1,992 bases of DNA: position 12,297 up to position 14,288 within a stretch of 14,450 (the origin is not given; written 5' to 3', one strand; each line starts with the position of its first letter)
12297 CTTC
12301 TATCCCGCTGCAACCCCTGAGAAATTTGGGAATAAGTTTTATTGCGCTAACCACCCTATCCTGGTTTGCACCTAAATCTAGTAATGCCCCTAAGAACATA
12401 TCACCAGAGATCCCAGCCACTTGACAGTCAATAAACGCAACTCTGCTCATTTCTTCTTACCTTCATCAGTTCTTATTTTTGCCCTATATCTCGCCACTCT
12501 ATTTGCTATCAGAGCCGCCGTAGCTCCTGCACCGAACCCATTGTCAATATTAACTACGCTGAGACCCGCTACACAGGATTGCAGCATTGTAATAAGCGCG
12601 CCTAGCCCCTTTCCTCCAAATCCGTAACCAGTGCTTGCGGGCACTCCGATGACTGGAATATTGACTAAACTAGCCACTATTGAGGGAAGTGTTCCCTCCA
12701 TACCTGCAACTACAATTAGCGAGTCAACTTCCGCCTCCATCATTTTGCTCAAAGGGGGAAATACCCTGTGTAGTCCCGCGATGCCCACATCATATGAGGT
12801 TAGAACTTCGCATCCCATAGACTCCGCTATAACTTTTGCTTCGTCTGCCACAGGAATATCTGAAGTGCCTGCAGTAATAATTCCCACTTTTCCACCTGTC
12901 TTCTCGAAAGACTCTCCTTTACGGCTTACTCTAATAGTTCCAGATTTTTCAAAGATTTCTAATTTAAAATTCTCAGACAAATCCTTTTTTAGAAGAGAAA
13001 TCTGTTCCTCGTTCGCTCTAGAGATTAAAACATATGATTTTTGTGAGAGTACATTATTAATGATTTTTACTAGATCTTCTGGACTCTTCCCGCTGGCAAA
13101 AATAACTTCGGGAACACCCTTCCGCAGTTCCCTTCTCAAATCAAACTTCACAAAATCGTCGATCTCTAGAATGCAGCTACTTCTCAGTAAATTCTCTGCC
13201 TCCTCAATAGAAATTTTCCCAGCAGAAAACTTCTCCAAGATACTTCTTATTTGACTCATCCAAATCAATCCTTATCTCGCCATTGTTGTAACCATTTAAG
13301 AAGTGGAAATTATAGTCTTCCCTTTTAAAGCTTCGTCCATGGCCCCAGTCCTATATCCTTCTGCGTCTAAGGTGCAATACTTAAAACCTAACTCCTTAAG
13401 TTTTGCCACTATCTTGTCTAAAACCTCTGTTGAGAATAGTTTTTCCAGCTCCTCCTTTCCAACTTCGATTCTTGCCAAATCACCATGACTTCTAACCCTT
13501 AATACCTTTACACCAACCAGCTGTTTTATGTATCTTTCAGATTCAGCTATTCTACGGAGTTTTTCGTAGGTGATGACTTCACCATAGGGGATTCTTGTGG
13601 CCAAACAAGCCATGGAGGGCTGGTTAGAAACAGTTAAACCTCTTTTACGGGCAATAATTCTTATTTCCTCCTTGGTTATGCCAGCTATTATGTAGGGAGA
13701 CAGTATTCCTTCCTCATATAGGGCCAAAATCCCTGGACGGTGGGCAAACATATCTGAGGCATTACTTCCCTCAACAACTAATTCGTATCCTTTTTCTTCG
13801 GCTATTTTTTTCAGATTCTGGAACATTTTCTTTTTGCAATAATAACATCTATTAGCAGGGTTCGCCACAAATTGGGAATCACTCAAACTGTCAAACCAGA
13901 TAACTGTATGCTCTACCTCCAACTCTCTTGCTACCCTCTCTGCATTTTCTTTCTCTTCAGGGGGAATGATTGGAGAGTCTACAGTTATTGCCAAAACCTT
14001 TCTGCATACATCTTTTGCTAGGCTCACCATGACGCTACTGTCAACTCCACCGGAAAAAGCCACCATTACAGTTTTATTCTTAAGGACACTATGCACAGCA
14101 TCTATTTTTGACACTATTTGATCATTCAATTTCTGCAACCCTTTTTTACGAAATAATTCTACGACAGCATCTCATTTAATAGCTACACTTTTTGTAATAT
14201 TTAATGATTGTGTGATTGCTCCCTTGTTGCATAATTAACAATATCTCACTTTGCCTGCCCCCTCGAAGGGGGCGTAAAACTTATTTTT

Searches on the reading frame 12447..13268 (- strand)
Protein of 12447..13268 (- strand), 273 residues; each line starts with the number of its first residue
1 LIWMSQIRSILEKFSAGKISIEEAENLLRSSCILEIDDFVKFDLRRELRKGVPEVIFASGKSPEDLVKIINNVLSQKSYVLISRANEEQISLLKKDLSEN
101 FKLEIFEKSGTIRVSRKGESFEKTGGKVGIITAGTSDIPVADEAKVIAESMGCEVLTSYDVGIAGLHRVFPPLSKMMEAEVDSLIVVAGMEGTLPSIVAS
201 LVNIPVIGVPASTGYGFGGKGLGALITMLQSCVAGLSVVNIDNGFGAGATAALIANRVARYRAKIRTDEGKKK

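Call 3: search_protein_families(library=pfam, proteins=[window:12447-13268:-])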
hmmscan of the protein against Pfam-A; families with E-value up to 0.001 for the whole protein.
window:12447-13268:- (273 aa): 1 family
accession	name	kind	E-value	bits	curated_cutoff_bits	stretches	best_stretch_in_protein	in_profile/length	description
PF00731.26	AIRC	-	3.4e-17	62.8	30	1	127-258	1-131/148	AIR carboxylase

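Call 4: search_protein_families(library=ncbifam, proteins=[window:12447-13268:-])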
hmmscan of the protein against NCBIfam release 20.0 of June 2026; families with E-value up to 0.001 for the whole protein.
window:12447-13268:- (273 aa): 2 families
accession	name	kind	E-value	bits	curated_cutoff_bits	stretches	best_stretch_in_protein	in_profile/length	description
NF033503.1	LarB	equivalog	1.8e-76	256.5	175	1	42-256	1-208/209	nickel pincer cofactor biosynthesis protein LarB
TIGR01162.1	purE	equivalog_domain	1.9e-11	43.7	149.6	1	128-267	1-139/156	5-(carboxyamino)imidazole ribonucleotide mutase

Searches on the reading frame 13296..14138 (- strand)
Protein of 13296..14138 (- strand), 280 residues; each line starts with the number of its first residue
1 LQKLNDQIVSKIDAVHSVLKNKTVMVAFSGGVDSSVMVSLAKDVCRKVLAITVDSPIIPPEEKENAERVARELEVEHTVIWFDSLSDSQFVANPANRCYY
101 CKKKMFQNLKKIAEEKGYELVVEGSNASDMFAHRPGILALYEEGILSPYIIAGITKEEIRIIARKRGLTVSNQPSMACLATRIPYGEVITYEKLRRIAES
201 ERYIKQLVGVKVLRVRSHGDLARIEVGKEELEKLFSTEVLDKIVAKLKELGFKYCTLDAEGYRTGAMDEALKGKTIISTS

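Call 7: search_protein_families(library=ncbifam, proteins=[window:13296-14138:-])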
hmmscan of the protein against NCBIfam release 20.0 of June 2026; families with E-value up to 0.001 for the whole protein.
window:13296-14138:- (280 aa): 22 families
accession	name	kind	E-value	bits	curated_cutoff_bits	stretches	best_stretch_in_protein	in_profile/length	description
TIGR00268.2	TIGR00268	equivalog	6.6e-85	284.5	150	1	19-267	10-258/259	ATP-dependent sacrificial sulfur transferase LarE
NF010587.0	PRK13980.1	equivalog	1.8e-11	43.7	255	1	2-96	12-108/267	NAD+ synthase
NF006351.0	PRK08576.1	equivalog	9e-10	37.7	290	1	18-127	231-340/436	hypothetical protein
TIGR00884.1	guaA_Cterm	equivalog_domain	3.3e-08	33.2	338.75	1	8-131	3-131/310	glutamine-hydrolyzing GMP synthase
NF001138.1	PRK00143.1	equivalog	1.4e-07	30.8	284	1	24-86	2-72/345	tRNA 2-thiouridine(34) synthase MnmA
NF000848.1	PRK00074.1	equivalog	2.5e-07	29.7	400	1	5-76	197-271/512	glutamine-hydrolyzing GMP synthase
TIGR00364.1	TIGR00364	equivalog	8e-07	28.8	150.3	1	25-86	2-63/201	7-cyano-7-deazaguanine synthase QueC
NF010366.0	PRK13795.1-1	equivalog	5.1e-06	24.9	745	1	2-96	245-345/667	hypothetical protein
NF002048.0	PRK00876.1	subfamily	5.5e-06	25.4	313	1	5-79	20-97/330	NAD(+) synthase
NF010392.0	PRK13820.1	equivalog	9.1e-06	24.9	512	1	21-81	2-63/395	argininosuccinate synthase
TIGR01536.1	asn_synth_AEB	equivalog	1.2e-05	24.5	267.1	1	19-83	250-316/517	asparagine synthase (glutamine-hydrolyzing)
TIGR00342.1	TIGR00342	equivalog_domain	1.3e-05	24.5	264.5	1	21-180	172-342/373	tRNA uracil 4-sulfurtransferase ThiI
TIGR02432.1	lysidine_TilS_N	equivalog_domain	2.4e-05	24.3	93.6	1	24-130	2-112/189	tRNA lysidine(34) synthetase TilS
NF006327.0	PRK08557.1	equivalog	2.5e-05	23.2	366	1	9-87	167-247/415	hypothetical protein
TIGR03573.1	WbuX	subfamily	5.1e-05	22.9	203.2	1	24-128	63-172/344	N-acetyl sugar amidotransferase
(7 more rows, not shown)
